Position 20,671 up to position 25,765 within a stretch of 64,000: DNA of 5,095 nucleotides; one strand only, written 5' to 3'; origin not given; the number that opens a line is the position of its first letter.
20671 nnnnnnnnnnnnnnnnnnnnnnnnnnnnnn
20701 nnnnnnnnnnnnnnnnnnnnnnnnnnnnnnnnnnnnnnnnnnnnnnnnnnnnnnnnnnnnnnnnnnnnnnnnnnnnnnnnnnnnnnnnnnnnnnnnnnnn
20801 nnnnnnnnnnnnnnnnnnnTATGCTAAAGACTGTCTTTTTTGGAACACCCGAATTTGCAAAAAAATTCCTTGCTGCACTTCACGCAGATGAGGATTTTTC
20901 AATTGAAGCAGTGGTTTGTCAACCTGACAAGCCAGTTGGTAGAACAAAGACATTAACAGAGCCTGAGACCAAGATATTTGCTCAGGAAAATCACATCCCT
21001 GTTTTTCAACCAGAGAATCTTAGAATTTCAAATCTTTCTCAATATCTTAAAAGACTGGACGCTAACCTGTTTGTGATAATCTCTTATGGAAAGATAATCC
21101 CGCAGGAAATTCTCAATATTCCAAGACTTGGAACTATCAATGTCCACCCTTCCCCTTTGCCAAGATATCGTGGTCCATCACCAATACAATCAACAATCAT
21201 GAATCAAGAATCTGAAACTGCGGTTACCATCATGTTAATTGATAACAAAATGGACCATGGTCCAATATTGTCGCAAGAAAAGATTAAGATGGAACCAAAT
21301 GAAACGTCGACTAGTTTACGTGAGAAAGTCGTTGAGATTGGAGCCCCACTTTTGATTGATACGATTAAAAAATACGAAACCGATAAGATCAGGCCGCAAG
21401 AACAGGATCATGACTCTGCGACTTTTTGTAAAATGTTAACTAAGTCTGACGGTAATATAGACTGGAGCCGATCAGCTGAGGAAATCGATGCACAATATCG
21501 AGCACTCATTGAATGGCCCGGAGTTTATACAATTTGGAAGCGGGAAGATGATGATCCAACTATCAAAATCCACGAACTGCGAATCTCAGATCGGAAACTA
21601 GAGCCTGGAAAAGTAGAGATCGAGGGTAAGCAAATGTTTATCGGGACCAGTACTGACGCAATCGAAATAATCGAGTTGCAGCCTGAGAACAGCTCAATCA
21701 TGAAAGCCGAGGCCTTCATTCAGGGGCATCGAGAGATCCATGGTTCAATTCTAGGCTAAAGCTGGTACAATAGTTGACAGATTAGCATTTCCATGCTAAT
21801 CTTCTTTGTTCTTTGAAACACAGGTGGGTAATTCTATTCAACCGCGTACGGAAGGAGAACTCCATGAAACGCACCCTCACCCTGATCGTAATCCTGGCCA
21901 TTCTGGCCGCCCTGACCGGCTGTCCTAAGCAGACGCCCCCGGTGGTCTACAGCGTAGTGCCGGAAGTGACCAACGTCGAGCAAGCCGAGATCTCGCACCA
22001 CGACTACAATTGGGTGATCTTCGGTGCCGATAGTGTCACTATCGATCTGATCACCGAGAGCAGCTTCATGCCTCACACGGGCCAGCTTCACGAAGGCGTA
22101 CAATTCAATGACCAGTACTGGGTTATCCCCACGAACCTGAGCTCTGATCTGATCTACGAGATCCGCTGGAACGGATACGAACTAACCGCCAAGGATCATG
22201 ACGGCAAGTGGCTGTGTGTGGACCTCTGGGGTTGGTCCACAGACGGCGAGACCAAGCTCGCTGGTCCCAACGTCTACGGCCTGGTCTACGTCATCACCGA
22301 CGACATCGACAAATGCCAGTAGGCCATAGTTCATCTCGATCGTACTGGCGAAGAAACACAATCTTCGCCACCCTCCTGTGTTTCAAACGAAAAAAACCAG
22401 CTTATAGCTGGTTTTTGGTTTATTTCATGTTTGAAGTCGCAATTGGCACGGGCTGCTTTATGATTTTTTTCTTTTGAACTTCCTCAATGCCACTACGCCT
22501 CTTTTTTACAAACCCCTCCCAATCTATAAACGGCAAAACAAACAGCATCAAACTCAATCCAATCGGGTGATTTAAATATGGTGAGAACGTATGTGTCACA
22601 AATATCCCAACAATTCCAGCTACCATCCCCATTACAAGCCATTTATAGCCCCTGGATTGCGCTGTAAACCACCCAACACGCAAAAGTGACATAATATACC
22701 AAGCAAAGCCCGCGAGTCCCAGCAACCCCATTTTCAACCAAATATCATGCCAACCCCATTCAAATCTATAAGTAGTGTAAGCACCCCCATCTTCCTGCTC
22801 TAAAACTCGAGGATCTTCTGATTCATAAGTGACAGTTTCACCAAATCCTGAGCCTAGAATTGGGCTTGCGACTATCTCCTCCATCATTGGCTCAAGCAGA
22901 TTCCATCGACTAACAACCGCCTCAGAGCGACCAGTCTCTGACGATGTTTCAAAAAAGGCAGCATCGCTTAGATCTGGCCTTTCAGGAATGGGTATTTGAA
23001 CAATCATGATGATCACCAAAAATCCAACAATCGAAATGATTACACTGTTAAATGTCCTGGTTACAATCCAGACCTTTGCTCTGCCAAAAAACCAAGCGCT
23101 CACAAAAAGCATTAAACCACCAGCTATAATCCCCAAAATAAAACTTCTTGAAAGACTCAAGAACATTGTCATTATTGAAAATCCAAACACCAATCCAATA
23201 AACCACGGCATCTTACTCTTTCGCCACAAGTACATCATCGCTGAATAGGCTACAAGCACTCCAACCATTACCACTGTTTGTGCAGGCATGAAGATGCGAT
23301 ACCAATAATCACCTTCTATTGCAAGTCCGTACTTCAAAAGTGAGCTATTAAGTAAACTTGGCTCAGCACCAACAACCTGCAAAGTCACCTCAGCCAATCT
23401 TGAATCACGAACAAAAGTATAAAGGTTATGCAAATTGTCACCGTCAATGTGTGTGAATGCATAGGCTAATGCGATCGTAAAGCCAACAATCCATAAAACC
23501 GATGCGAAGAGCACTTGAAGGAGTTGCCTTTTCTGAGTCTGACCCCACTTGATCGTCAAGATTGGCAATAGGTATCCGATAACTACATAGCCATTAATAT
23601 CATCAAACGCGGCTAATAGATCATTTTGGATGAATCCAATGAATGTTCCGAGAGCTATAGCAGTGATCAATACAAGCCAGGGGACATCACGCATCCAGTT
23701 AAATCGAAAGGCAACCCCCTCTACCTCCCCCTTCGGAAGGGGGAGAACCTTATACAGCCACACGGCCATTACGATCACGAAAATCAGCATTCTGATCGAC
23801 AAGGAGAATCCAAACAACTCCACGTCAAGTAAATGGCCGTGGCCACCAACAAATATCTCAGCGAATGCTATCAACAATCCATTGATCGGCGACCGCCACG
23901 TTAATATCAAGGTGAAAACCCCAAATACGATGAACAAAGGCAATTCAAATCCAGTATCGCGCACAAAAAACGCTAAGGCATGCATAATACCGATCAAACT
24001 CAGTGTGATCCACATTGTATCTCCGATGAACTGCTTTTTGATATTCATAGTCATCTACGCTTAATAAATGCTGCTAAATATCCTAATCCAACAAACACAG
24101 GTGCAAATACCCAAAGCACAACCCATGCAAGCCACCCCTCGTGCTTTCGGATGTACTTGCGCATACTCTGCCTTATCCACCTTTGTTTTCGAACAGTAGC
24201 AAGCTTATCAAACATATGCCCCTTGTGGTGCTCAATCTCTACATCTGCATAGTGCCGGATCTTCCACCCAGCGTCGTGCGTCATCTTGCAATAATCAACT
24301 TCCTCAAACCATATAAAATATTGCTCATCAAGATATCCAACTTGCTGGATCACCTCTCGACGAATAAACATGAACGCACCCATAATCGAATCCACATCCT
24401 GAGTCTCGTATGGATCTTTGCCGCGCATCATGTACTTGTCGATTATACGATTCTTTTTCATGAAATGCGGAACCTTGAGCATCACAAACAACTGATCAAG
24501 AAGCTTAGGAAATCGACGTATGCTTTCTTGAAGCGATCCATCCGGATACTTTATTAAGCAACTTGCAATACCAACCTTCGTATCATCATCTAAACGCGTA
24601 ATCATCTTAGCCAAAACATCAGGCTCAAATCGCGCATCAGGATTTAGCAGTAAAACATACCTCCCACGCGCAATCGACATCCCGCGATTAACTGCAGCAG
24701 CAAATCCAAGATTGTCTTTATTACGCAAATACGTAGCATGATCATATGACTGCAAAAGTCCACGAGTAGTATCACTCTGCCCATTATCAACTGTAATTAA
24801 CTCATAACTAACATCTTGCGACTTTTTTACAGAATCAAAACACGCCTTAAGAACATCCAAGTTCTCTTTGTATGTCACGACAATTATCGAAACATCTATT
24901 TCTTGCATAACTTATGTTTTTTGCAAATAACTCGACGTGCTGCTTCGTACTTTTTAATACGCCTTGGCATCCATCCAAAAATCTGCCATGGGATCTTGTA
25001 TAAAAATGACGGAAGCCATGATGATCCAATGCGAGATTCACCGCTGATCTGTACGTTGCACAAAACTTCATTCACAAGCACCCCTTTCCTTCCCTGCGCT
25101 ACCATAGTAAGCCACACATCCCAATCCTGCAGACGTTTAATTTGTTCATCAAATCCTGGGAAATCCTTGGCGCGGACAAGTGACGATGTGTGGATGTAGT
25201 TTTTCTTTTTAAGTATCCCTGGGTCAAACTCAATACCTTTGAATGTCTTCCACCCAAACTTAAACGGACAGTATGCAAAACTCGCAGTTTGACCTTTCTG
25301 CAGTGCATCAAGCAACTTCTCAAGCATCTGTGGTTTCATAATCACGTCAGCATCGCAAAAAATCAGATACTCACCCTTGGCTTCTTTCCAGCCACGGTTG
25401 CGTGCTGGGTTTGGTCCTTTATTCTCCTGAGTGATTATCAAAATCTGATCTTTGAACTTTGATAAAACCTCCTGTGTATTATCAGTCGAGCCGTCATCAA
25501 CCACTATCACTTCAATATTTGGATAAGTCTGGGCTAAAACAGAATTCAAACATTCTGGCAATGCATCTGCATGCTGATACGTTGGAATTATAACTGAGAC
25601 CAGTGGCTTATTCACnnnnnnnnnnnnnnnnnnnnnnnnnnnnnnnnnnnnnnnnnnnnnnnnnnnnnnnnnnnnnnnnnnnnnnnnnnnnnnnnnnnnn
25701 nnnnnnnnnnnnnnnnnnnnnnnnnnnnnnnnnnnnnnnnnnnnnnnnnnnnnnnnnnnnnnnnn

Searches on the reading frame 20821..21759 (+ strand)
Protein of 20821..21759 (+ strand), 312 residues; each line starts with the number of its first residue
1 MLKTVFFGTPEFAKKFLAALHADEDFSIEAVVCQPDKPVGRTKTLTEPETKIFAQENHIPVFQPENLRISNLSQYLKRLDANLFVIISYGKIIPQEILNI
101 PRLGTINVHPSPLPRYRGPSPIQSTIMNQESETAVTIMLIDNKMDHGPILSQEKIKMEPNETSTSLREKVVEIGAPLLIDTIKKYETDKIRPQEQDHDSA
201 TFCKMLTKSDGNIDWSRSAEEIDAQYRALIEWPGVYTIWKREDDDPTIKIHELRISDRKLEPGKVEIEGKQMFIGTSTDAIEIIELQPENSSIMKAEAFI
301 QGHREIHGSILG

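Call 70: search_protein_families(library=pfam, proteins=[window:20821-21759:+], max_evalue=0.001)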
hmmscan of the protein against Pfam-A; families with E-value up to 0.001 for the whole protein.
window:20821-21759:+ (312 aa): 2 families
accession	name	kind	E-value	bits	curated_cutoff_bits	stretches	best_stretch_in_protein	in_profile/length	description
PF00551.24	Formyl_trans_N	-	5.7e-36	124.4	26.1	1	3-181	2-180/181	Formyl transferase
PF02911.23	Formyl_trans_C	-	2.9e-20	72.8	21.1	1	206-304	2-100/100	Formyl transferase, C-terminal domain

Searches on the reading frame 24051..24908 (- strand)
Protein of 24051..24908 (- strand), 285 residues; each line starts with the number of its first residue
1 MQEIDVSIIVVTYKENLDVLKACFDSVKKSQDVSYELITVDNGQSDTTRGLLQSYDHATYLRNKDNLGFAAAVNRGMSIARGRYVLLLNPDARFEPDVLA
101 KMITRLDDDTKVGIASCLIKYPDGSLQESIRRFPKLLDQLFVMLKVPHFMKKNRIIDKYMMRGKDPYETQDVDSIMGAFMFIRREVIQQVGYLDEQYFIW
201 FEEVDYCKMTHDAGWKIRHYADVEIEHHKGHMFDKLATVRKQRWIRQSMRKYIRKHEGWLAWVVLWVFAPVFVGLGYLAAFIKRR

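Call 70: search_protein_families(library=pfam, proteins=[window:24051-24908:-], max_evalue=0.001)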
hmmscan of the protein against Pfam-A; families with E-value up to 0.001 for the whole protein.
window:24051-24908:- (285 aa): 6 families
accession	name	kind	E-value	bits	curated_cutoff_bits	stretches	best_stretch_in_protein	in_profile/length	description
PF00535.33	Glycos_transf_2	-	2.3e-27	96.4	23.3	1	7-188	1-165/168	Glycosyl transferase family 2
PF13641.12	Glyco_tranf_2_3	-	1.1e-14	55.4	27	1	6-246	3-229/230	Glycosyltransferase like family 2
PF10111.15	Glyco_tranf_2_2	-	4.8e-07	30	27.3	1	28-196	22-184/276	Glycosyltransferase like family 2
PF13632.12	Glyco_trans_2_3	-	4.3e-06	27.1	27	1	84-277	1-176/198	Glycosyl transferase family group 2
PF13712.12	Glyco_tranf_2_5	-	8e-06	26.1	27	1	67-216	39-176/210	Glycosyltransferase like family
PF13506.12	Glyco_transf_21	-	0.00049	20.1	21.7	0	73-222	22-149/174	Glycosyl transferase family 21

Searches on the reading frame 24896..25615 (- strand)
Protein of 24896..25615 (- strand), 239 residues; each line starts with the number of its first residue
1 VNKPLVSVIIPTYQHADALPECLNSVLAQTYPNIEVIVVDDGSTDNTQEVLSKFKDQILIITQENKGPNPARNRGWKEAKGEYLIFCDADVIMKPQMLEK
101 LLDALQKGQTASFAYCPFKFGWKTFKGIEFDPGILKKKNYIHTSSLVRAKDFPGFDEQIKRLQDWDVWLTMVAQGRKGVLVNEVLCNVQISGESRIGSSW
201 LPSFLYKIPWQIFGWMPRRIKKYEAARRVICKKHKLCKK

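Call 70: search_protein_families(library=pfam, proteins=[window:24896-25615:-], max_evalue=0.001)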
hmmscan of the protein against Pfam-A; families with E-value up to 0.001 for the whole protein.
window:24896-25615:- (239 aa): 4 families
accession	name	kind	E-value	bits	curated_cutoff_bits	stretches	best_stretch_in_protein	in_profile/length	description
PF00535.33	Glycos_transf_2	-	1.7e-39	135.9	23.3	1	7-126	1-124/168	Glycosyl transferase family 2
PF10111.15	Glyco_tranf_2_2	-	9.9e-18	65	27.3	1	7-111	1-112/276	Glycosyltransferase like family 2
PF13641.12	Glyco_tranf_2_3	-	1.3e-15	58.5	27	1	6-108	3-114/230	Glycosyltransferase like family 2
PF13506.12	Glyco_transf_21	-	1.8e-05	24.7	21.7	1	60-112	7-62/174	Glycosyl transferase family 21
